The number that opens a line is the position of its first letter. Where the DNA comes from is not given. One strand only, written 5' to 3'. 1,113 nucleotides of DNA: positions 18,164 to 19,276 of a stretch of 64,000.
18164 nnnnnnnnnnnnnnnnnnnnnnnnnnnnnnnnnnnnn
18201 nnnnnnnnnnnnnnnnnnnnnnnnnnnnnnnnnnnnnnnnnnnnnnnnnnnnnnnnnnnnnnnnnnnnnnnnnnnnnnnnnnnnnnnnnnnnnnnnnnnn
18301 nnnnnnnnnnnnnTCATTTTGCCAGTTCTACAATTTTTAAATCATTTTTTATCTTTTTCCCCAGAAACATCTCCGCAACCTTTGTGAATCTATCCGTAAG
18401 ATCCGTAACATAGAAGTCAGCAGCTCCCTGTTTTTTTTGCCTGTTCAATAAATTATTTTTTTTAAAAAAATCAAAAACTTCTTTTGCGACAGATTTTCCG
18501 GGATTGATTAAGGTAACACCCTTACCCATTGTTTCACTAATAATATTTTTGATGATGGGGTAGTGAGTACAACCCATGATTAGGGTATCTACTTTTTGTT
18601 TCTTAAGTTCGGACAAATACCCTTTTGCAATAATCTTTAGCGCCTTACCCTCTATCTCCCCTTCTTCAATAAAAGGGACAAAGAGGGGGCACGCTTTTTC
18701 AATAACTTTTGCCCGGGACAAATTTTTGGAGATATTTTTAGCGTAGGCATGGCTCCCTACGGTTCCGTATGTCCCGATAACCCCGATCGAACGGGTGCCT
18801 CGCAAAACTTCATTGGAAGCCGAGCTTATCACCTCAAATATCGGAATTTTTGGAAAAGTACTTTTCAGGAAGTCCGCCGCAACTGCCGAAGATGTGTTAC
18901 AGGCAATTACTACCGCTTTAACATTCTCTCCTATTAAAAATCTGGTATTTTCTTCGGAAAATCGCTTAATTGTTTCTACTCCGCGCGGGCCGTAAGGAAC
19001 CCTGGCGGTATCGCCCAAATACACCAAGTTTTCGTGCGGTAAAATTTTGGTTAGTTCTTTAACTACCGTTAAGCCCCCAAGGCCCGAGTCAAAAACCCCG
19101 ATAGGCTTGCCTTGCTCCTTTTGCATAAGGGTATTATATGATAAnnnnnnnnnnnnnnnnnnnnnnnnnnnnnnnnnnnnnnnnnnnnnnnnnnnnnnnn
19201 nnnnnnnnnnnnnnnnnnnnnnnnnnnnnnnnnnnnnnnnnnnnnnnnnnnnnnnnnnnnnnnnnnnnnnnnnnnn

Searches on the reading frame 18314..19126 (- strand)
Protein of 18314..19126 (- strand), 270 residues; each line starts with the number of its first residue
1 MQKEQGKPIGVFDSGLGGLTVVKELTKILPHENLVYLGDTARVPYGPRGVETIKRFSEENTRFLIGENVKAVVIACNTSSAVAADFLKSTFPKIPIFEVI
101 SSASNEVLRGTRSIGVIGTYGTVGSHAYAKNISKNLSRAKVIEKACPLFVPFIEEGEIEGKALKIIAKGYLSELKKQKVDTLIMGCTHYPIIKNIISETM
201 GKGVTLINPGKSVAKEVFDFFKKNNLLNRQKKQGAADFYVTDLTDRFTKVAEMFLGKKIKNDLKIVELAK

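Call 10: search_protein_families(library=pfam, proteins=[window:18314-19126:-], max_evalue=0.001)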
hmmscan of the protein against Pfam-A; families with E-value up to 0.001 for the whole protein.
window:18314-19126:- (270 aa): 1 family
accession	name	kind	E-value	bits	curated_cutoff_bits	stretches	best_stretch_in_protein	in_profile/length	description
PF01177.27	Asp_Glu_race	-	1e-17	65.1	31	1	22-215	17-209/211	Asp/Glu/Hydantoin racemase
